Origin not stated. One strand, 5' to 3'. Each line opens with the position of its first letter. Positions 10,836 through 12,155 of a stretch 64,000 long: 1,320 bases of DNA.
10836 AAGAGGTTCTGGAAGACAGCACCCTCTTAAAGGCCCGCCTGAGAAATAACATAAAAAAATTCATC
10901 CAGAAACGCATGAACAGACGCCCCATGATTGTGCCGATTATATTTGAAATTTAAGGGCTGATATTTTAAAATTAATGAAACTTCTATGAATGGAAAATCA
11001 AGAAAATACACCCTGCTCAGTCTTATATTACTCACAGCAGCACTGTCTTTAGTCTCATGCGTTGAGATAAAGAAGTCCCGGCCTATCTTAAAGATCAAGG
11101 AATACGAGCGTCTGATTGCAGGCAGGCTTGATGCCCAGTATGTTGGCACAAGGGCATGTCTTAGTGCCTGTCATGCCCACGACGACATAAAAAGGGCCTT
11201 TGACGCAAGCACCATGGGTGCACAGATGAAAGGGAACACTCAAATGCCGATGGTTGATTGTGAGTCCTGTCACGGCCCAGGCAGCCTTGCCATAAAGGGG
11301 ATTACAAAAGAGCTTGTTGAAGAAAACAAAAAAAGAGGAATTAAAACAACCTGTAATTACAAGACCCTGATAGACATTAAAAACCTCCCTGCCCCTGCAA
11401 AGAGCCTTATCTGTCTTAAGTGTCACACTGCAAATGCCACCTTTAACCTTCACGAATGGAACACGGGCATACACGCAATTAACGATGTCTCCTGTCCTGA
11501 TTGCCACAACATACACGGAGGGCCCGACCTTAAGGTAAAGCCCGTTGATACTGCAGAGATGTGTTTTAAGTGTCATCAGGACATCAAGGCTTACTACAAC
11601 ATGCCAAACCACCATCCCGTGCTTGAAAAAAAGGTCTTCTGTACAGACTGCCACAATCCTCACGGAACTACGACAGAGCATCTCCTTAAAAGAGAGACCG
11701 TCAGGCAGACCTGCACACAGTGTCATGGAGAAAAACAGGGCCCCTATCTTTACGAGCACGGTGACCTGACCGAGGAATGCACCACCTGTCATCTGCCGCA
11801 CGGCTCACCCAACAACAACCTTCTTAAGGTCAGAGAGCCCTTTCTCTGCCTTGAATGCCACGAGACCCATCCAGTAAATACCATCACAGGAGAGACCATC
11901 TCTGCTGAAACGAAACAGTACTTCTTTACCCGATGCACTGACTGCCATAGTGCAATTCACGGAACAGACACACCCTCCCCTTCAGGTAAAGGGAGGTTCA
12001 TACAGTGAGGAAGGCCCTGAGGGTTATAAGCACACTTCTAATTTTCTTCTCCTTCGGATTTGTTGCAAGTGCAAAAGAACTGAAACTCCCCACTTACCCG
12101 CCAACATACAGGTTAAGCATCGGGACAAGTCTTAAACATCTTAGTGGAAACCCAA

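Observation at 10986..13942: MtrAB/PioAB-like porin-cytochrome pair in a dsr-carrying genome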

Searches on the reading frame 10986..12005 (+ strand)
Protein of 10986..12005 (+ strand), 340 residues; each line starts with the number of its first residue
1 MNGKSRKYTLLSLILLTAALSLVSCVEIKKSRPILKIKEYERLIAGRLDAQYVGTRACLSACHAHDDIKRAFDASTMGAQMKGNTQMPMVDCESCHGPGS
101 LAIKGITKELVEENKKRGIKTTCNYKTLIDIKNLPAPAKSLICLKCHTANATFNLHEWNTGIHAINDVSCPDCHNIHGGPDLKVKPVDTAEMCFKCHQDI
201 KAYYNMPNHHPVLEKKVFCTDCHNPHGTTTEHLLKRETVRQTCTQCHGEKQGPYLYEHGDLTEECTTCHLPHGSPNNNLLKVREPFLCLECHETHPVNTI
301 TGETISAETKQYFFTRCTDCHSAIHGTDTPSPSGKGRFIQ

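Call 4: search_protein_families(library=pfam, proteins=[window:10986-12005:+], max_evalue=1)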
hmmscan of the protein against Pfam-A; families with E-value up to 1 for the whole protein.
window:10986-12005:+ (340 aa): 8 families
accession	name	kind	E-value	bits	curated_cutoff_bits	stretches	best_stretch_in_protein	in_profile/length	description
PF09699.15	Paired_CXXCH_1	-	1.5e-30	105.1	20.6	3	258-294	1-38/41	Doubled CXXCH motif (Paired_CXXCH_1)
PF14537.11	Cytochrom_c3_2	-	5.5e-11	43.2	25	2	163-247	2-78/79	Cytochrome c3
PF14522.11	Cytochrome_C7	-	3.5e-10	40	24.8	4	209-269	5-66/67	Cytochrome c7 and related cytochrome c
PF22113.1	Mtrc-MtrF_II-IV_dom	-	3.1e-08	33.8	30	3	240-323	6-90/176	Outer membrane cytochrome MtrC/MtrF-like, domains II/IV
PF22678.1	Cytochrom_c_NrfB-like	-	2.1e-07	31.7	27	2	113-179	10-70/89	Cytochrome c-type protein NrfB-like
PF03264.19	Cytochrom_NNT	-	0.0019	18.4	24.1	2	141-177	37-75/174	NapC/NirT cytochrome c family, N-terminal region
PF13442.11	Cytochrome_CBB3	-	0.26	12.1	27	1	237-260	8-31/68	Cytochrome C oxidase, cbb3-type, subunit III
PF00684.25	DnaJ_CXXCXGXG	-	0.69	10.7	32.7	0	87-101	15-27/65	DnaJ central domain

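Call 5: search_protein_families(library=ncbifam, proteins=[window:10986-12005:+], max_evalue=1)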
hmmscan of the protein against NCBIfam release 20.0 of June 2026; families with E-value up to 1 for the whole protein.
window:10986-12005:+ (340 aa): 11 families
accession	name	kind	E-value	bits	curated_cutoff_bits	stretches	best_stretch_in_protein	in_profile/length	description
TIGR03508.1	decahem_SO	subfamily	7e-74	248.5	192.2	1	54-330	1-257/258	DmsE family decaheme c-type cytochrome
NF041028.1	decahem_GSU2203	exception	5.6e-69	232.8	325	1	45-334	27-310/317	GSU2203 family decaheme c-type cytochrome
TIGR01905.1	paired_CXXCH_1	subfamily_domain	1e-24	86.2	25.2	3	262-295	6-39/41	doubled CXXCH domain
NF008659.0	PRK11659.1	equivalog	1.5e-10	41.1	184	3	51-202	42-172/188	cytochrome c nitrite reductase pentaheme subunit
TIGR03146.1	cyt_nit_nrfB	equivalog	4.8e-09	36.6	166.6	2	57-200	13-144/145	cytochrome c nitrite reductase pentaheme subunit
TIGR03153.1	cytochr_NrfH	equivalog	9.9e-09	35.4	134.2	3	240-324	28-112/138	cytochrome c nitrite reductase small subunit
NF041198.1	UshA_like_PCGU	equivalog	0.0072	14.9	275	1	57-116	444-497/519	UshA-like (seleno)protein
NF047727.1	4hemeCytCCctA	equivalog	0.023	14.9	180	1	191-250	58-107/109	tetraheme c-type cytochrome CctA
NF040967.1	cytc_ExtN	equivalog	0.059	12.2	200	1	141-269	12-137/415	selenite/tellurite reduction operon c-type cytochrome ExtN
NF045722.1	c3_cytochr_TmcA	equivalog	0.093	12.6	114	1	263-323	58-112/125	acidic tetraheme cytochrome c3 TmcA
NF040968.1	FeS_ExtO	equivalog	0.14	11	200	1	141-269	12-137/416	selenite/tellurite reduction operon b-type cytochrome iron-sulfur cluster-binding subunit ExtO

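Call 6: search_solved_structures(query=window:10986-12005:+, max_evalue=0.01, show_alignments=1)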
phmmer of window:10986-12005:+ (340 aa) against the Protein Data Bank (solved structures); distinct sequences matched with E-value up to 0.01: 2.
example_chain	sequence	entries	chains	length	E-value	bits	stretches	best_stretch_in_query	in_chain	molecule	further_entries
6r2q_A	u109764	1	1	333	4.9e-42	147.4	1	54-334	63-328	Cystathionine beta-synthase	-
6qvm_A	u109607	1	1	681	0.0034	19.7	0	217-302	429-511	Multiheme cytochrome cf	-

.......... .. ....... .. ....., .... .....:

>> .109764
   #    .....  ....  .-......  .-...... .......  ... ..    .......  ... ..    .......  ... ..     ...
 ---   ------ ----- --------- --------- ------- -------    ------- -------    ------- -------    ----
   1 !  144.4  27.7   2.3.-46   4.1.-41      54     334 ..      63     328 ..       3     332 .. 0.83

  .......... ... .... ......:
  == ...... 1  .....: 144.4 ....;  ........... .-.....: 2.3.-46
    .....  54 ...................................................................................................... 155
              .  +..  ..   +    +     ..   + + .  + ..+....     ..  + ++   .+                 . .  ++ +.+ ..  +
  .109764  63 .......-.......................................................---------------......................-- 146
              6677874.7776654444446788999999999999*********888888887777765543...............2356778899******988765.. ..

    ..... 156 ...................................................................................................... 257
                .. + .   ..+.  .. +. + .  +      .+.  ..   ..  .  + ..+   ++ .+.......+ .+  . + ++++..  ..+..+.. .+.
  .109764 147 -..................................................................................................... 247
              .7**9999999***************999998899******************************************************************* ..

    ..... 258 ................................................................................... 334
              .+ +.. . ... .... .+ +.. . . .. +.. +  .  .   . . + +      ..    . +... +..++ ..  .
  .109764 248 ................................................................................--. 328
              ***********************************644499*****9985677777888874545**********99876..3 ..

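Call 74: list_cluster_members(proteins=[window:10986-12005:+, P0001, P0060, window:14892-15782:+, window:15798-17774:+])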
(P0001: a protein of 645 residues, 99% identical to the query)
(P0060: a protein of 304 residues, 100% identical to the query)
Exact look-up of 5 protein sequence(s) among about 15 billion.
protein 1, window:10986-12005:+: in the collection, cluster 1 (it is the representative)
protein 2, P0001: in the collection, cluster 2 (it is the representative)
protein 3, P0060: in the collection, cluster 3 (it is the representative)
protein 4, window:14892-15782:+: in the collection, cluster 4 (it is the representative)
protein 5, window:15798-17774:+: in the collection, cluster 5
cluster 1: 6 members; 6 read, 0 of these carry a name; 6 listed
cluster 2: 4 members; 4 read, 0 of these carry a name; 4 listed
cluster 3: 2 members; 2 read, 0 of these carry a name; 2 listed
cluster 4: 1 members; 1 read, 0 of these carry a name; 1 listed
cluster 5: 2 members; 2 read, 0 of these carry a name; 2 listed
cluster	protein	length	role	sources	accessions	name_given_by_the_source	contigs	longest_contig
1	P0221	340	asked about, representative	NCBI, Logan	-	-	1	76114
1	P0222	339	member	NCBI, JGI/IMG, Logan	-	-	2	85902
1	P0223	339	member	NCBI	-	-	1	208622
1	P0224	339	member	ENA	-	-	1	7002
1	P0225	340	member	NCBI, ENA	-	-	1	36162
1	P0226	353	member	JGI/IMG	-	-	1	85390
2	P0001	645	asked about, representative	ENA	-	-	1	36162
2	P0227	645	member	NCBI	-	-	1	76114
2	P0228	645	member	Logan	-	-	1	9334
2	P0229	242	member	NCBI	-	-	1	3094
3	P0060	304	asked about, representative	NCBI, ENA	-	-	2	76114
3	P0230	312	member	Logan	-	-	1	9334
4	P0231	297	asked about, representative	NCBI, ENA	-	-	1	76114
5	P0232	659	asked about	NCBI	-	-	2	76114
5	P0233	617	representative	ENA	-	-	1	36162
